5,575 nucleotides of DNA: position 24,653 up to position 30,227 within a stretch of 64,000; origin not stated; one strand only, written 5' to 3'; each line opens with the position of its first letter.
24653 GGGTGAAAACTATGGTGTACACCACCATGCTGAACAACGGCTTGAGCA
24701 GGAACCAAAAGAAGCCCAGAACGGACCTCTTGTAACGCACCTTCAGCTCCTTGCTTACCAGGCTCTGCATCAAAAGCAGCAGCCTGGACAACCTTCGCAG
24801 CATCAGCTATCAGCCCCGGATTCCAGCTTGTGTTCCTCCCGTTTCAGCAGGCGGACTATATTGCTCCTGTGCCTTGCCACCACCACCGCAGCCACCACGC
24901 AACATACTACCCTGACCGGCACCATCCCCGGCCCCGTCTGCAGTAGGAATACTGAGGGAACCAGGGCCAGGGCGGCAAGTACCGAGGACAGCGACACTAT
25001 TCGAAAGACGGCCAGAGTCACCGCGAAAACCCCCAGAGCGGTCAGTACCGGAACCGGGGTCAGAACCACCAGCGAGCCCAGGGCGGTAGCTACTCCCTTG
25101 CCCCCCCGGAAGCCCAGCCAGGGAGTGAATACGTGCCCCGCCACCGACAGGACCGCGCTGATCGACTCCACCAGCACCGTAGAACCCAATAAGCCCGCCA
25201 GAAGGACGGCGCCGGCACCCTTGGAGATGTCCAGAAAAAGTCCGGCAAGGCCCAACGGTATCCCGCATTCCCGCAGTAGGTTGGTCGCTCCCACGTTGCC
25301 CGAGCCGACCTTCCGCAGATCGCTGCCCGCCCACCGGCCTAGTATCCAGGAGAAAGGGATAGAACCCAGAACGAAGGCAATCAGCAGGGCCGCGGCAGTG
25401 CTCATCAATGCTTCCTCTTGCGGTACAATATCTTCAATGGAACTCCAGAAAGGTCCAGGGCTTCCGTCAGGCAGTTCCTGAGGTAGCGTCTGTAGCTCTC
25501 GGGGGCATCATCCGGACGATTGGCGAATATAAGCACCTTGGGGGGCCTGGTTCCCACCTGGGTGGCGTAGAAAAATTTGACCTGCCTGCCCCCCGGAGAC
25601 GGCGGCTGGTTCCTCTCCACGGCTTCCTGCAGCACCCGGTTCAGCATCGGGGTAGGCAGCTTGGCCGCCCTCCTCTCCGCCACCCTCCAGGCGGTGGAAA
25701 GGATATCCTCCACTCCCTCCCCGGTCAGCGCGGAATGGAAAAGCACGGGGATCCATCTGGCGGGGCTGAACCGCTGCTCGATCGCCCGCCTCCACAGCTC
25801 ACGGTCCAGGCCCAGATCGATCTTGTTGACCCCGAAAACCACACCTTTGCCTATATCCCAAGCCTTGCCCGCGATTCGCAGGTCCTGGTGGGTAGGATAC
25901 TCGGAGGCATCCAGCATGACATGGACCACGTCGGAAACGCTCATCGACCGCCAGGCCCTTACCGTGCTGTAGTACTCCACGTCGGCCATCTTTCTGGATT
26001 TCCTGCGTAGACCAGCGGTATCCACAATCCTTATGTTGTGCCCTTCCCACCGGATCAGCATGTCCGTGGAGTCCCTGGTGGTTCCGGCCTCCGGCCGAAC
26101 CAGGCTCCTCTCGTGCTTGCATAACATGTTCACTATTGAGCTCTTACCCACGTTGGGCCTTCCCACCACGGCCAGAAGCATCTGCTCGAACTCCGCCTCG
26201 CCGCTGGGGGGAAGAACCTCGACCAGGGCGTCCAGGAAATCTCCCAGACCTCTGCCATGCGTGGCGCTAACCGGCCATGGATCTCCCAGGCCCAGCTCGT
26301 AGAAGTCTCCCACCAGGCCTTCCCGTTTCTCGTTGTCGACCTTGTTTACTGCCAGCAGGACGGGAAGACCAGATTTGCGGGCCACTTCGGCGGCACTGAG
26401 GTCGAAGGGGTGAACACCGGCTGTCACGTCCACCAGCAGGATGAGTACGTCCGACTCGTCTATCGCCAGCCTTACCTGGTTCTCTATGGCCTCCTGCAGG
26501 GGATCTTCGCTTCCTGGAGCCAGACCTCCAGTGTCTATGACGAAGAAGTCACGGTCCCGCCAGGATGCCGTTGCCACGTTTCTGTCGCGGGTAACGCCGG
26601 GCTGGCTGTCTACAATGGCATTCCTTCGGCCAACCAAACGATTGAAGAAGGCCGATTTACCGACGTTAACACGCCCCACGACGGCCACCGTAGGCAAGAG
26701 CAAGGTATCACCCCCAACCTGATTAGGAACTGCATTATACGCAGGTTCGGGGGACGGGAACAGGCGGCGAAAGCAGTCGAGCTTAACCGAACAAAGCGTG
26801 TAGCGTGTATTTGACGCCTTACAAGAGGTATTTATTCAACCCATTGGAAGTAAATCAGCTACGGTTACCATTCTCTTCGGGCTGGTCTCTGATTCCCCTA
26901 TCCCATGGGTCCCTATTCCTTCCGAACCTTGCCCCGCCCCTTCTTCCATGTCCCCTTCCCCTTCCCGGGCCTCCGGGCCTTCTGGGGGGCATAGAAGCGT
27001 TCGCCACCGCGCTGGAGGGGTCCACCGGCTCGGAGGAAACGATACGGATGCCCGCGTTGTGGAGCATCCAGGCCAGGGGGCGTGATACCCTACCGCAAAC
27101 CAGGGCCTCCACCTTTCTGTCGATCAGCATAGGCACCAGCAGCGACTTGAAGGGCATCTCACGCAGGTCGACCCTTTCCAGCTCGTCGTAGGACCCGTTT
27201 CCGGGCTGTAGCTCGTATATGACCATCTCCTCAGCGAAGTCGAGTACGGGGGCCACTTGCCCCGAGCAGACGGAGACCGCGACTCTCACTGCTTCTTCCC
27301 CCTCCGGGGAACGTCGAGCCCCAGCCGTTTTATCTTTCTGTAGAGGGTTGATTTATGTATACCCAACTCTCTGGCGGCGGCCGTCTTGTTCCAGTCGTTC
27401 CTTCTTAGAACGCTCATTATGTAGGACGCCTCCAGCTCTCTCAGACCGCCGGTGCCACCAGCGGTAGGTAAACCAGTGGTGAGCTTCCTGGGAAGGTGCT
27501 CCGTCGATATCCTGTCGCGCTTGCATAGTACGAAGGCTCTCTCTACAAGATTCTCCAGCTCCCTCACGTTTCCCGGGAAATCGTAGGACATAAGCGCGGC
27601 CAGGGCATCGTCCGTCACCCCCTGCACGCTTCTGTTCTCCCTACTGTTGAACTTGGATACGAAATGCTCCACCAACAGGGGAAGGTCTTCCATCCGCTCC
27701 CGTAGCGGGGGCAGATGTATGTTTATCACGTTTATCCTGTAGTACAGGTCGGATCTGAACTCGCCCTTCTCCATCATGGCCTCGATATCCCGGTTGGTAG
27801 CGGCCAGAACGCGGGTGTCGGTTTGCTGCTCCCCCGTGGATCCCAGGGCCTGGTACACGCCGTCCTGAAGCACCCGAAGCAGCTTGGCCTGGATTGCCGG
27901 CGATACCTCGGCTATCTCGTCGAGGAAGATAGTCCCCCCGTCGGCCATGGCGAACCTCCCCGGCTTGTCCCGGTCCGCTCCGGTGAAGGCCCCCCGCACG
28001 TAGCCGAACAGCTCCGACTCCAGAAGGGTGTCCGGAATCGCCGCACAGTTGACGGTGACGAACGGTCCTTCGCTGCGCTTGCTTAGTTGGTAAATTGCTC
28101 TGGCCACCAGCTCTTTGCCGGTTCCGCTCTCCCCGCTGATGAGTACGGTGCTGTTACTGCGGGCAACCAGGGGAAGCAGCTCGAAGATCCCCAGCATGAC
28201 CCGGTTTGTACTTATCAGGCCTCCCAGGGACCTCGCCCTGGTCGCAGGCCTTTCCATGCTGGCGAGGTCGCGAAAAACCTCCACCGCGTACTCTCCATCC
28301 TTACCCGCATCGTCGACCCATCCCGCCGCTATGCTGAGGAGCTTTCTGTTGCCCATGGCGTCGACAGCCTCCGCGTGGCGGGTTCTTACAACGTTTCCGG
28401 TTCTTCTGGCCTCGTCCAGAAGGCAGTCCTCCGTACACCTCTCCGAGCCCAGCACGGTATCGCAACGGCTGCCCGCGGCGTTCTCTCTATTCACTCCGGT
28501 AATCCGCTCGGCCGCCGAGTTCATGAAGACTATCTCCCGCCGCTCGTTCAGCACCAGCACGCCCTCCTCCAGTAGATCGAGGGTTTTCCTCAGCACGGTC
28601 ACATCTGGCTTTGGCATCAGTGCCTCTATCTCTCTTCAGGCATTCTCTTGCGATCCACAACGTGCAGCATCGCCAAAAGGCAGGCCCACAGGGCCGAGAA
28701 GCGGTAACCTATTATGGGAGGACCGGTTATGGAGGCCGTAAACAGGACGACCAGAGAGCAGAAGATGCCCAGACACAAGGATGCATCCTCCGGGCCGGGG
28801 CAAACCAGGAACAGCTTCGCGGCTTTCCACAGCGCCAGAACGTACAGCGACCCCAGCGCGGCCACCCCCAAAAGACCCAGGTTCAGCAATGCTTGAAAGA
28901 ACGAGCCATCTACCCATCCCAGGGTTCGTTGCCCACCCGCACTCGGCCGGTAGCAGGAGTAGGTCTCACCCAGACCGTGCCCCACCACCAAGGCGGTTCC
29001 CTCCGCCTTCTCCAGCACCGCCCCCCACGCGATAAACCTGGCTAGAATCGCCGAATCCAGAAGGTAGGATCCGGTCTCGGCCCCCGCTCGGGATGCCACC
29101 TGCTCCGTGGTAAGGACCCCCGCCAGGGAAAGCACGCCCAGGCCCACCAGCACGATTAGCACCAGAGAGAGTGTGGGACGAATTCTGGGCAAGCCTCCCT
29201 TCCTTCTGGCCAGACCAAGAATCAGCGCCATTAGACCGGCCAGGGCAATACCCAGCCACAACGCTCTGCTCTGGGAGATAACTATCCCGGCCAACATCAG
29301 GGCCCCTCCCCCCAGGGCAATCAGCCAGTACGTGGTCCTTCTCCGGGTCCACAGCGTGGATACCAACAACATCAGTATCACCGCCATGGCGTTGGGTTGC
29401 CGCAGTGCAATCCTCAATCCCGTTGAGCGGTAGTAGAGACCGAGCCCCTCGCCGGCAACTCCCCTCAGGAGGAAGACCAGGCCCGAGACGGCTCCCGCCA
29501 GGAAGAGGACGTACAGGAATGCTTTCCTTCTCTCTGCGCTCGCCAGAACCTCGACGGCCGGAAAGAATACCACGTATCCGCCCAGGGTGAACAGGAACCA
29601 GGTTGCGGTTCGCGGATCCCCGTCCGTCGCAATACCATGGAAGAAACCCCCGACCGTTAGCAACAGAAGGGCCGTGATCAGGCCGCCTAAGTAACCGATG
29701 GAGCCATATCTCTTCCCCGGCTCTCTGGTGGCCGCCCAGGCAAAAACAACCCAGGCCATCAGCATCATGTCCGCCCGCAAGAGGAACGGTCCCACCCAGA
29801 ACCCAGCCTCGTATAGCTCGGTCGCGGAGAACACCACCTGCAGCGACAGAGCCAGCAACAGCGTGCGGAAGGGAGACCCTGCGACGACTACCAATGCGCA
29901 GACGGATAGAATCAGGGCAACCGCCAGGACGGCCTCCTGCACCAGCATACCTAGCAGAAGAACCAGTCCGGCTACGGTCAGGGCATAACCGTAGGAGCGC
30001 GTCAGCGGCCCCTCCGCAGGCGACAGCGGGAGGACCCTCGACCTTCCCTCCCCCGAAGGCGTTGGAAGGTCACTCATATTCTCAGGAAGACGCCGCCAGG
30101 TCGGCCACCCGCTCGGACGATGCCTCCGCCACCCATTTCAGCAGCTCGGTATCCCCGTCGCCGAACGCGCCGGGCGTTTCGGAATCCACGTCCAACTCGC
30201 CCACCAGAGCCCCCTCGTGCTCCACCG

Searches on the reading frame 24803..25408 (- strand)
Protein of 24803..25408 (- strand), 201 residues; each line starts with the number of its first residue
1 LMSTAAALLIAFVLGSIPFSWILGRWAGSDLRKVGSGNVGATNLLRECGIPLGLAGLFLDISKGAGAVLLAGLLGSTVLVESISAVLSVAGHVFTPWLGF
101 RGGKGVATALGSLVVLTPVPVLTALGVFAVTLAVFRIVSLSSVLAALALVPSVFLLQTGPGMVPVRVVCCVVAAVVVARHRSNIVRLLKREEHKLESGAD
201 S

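Call 7: search_protein_families(library=pfam, proteins=[window:24803-25408:-], max_evalue=0.001)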
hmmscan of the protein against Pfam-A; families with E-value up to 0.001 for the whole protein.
window:24803-25408:- (201 aa): 1 family
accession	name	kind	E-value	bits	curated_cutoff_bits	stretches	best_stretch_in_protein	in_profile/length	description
PF02660.20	G3P_acyltransf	-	6.5e-46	156.9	24.1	1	10-187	1-164/164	Glycerol-3-phosphate acyltransferase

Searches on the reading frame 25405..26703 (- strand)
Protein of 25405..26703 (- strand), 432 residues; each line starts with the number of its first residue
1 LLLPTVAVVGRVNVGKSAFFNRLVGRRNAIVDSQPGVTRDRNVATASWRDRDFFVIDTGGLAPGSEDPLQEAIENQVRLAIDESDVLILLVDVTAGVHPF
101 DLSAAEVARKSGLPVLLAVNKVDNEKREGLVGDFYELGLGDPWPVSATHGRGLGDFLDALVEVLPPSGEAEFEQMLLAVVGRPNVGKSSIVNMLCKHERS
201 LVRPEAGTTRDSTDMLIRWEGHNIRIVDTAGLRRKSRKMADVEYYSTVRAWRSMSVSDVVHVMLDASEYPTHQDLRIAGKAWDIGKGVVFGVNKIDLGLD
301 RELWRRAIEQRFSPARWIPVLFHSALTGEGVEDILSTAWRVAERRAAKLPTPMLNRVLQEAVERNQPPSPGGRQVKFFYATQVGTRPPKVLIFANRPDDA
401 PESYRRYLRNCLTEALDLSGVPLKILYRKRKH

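Call 7: search_protein_families(library=pfam, proteins=[window:25405-26703:-], max_evalue=0.001)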
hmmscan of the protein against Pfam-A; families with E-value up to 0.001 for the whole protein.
window:25405-26703:- (432 aa): 9 families
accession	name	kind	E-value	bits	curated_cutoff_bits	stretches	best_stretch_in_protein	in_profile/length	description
PF01926.29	MMR_HSR1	-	4.3e-47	159.3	21.9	2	5-121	1-113/113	50S ribosome-binding GTPase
PF14714.11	KH_dom-like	-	1.7e-29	102.4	27.3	1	348-428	1-81/81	KH-domain-like of EngA bacterial GTPase enzymes, C-terminal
PF02421.24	FeoB_N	-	1.3e-23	83.7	27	2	5-137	2-130/156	Ferrous iron transport protein B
PF00009.33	GTP_EFTU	-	1e-21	77.8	26.5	2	6-165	6-187/188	Elongation factor Tu GTP binding domain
PF04548.22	AIG1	-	6.7e-14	52.1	27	2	5-94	2-94/212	AIG1 family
PF00350.29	Dynamin_N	-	1.6e-09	38.5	27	0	6-34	1-29/168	Dynamin family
PF03193.22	RsgA_GTPase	-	9.3e-06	26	30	0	171-208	103-143/174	RsgA GTPase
PF00071.28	Ras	-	4.3e-05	23.6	21.6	0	177-244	2-69/162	Ras family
PF08477.19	Roc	-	8.9e-05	23.2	27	0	178-235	3-69/119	Ras of Complex, Roc, domain of DAPkinase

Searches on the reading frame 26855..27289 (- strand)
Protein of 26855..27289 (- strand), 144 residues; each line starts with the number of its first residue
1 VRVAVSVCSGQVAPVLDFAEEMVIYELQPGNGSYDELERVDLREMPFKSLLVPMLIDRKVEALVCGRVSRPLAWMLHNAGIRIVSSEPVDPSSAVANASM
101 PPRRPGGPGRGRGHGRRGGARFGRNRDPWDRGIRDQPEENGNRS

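Call 8: search_protein_families(library=pfam, proteins=[window:26855-27289:-], max_evalue=0.001)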
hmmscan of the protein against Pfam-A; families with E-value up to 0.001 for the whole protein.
window:26855-27289:- (144 aa): 1 family
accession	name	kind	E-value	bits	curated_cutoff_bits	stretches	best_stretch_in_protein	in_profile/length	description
PF02579.22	Nitro_FeMo-Co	-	4.4e-05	24.2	26.3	1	11-96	4-90/94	Dinitrogenase iron-molybdenum cofactor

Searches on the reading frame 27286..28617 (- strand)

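Call 8: search_protein_families(library=pfam, proteins=[window:27286-28617:-], max_evalue=0.001)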
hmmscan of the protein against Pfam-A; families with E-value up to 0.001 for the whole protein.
window:27286-28617:- (443 aa): 12 families
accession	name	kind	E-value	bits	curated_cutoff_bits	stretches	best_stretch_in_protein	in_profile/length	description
PF00158.32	Sigma54_activat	-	2.8e-67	226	20.2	1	135-301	2-168/168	Sigma-54 interaction domain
PF25601.1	AAA_lid_14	-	2.9e-28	98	27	1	306-382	1-77/87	AAA+ ATPase lid domain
PF14532.12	Sigma54_activ_2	-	4.6e-21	75.9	25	1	140-305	6-138/138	Sigma-54 interaction domain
PF02954.25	HTH_8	-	1.6e-14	53.8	22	1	392-432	2-42/42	Bacterial regulatory protein, Fis family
PF07728.20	AAA_5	-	4.5e-10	40.1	22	1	158-276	2-123/139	AAA domain (dynein-related subfamily)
PF13426.13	PAS_9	-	6.2e-08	33.3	27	1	18-118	2-101/103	PAS domain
PF00004.35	AAA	-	1.3e-06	29.3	21.2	1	158-279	1-112/131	ATPase family associated with various cellular activities (AAA)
PF07724.20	AAA_2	-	3.1e-06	27.7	27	1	155-269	3-115/166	AAA domain (Cdc48 subfamily)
PF00989.32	PAS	-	9.2e-06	26.1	22.6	1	10-50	4-44/113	PAS fold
PF13188.13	PAS_8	-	2.8e-05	24.3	21.8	1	9-56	3-50/65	PAS domain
PF13556.12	HTH_30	-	4e-05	23.8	27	1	405-432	9-36/59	PucR C-terminal helix-turn-helix domain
PF01078.27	Mg_chelatase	-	0.0001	22.2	20.3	0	213-253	93-133/207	Magnesium chelatase, subunit ChlI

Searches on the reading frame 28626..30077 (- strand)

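Call 8: search_protein_families(library=pfam, proteins=[window:28626-30077:-], max_evalue=0.001)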
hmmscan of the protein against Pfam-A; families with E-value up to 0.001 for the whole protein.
window:28626-30077:- (483 aa): 1 family
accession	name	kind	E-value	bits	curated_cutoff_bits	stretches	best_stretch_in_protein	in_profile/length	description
PF04932.20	Wzy_C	-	4.1e-08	33.6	31.7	1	259-408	4-148/149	O-Antigen ligase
